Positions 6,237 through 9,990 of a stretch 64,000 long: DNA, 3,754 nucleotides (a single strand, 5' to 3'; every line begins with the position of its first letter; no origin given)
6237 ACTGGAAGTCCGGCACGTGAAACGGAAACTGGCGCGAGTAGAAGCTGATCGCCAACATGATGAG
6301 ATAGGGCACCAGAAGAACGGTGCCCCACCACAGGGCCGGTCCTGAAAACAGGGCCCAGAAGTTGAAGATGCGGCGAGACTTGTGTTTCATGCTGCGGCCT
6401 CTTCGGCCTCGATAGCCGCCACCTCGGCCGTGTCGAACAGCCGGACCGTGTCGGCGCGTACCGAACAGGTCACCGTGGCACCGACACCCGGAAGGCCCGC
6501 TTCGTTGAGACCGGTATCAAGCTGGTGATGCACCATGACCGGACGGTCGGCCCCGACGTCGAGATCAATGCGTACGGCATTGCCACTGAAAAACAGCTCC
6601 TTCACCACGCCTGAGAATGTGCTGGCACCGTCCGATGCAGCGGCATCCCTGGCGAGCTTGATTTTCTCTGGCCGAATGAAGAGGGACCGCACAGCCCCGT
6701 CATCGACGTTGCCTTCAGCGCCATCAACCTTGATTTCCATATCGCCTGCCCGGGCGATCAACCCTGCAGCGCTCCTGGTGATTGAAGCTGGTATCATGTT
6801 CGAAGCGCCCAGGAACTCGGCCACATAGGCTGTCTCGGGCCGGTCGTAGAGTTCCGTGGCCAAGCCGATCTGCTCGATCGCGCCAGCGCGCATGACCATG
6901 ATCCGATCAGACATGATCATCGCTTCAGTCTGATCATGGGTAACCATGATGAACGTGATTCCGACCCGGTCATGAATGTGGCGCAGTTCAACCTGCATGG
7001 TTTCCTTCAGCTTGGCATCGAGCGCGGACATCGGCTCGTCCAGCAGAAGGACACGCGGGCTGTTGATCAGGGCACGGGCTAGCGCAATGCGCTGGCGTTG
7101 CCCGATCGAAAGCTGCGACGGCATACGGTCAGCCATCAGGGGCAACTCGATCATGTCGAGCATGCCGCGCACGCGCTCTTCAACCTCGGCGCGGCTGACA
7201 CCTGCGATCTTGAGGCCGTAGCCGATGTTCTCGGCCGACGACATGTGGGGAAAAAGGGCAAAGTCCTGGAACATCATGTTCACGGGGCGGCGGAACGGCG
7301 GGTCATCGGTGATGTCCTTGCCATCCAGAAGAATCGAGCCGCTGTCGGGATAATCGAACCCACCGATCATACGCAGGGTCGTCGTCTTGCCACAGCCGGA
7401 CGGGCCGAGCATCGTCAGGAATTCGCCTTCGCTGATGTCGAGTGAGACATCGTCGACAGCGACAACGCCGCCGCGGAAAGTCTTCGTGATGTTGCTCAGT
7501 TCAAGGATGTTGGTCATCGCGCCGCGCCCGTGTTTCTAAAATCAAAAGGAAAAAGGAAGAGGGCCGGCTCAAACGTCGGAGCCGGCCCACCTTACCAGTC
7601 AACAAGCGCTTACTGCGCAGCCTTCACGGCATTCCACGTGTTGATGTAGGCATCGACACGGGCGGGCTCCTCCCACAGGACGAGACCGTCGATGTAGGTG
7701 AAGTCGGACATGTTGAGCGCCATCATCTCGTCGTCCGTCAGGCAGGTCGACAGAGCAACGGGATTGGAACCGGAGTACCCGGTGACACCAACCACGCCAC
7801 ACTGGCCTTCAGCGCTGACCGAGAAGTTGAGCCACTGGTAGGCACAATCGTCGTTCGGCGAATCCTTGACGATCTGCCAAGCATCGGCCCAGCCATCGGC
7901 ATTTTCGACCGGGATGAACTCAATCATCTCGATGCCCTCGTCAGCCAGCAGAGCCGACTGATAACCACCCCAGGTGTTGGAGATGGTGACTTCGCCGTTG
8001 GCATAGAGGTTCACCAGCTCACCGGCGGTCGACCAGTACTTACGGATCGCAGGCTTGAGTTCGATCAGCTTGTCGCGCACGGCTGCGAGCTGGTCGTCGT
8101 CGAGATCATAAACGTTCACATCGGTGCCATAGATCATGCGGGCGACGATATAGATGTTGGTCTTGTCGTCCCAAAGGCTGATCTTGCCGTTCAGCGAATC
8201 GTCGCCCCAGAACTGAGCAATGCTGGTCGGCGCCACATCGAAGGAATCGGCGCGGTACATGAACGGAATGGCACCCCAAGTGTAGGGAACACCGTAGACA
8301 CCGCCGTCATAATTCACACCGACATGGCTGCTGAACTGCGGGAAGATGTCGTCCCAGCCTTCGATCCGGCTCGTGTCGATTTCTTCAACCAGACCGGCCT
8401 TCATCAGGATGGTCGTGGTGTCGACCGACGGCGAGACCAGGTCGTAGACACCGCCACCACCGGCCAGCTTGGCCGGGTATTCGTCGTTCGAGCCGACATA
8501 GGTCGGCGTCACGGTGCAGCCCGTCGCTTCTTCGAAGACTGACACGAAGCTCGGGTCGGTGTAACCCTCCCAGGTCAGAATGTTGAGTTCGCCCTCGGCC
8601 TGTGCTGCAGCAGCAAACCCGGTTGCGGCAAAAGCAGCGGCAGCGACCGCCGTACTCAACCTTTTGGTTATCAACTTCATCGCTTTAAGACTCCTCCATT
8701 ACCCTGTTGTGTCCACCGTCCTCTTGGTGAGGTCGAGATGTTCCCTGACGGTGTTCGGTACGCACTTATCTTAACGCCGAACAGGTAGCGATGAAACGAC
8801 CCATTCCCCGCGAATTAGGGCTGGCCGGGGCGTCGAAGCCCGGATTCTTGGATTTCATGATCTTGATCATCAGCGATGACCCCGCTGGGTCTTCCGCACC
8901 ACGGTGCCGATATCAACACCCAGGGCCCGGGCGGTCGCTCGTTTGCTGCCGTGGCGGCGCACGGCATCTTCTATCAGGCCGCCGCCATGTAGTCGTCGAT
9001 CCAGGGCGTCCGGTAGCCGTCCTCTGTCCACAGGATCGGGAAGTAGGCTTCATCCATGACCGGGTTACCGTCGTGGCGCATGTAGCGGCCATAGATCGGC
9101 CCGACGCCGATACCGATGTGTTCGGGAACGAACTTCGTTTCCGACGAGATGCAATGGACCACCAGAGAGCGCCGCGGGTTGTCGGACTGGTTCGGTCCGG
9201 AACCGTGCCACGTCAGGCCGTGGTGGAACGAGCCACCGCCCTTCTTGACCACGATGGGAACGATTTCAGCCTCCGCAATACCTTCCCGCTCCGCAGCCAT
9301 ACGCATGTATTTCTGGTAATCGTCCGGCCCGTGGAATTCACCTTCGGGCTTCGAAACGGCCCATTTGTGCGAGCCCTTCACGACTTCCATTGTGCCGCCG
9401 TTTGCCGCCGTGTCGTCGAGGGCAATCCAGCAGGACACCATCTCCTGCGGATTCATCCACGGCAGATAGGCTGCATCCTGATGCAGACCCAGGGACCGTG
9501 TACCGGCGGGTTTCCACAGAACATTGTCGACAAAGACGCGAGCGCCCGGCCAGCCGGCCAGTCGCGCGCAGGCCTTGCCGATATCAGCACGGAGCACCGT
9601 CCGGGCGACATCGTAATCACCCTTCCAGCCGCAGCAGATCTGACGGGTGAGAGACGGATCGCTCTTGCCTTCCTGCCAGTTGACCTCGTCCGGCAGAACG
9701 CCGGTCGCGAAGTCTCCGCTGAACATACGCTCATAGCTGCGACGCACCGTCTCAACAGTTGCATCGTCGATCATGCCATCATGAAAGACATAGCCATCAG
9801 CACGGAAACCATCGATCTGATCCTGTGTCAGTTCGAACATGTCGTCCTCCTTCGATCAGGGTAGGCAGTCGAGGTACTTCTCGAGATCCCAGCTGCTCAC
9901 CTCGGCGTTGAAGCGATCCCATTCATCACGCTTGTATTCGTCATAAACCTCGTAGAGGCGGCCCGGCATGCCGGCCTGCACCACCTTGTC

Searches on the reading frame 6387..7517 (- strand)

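Call 15: search_protein_families(library=pfam, proteins=[window:6387-7517:-])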
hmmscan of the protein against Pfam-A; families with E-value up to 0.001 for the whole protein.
window:6387-7517:- (376 aa): 3 families
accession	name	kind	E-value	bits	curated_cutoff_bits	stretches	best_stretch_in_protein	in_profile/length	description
PF00005.33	ABC_tran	-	2.5e-35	122.5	25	1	22-163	2-136/137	ABC transporter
PF08402.16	TOBE_2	-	5e-09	36.6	21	1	280-361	2-76/76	TOBE domain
PF13304.12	AAA_21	-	0.00051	20.6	27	0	133-196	235-300/304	AAA domain, putative AbiEii toxin, Type IV TA system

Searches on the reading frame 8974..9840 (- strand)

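Call 15: search_protein_families(library=pfam, proteins=[window:8974-9840:-])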
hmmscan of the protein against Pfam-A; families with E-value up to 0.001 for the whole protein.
window:8974-9840:- (288 aa): 1 family
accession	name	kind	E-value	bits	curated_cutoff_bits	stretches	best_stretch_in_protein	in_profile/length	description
PF05721.19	PhyH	-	1.2e-27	98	22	1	12-224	1-212/213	Phytanoyl-CoA dioxygenase (PhyH)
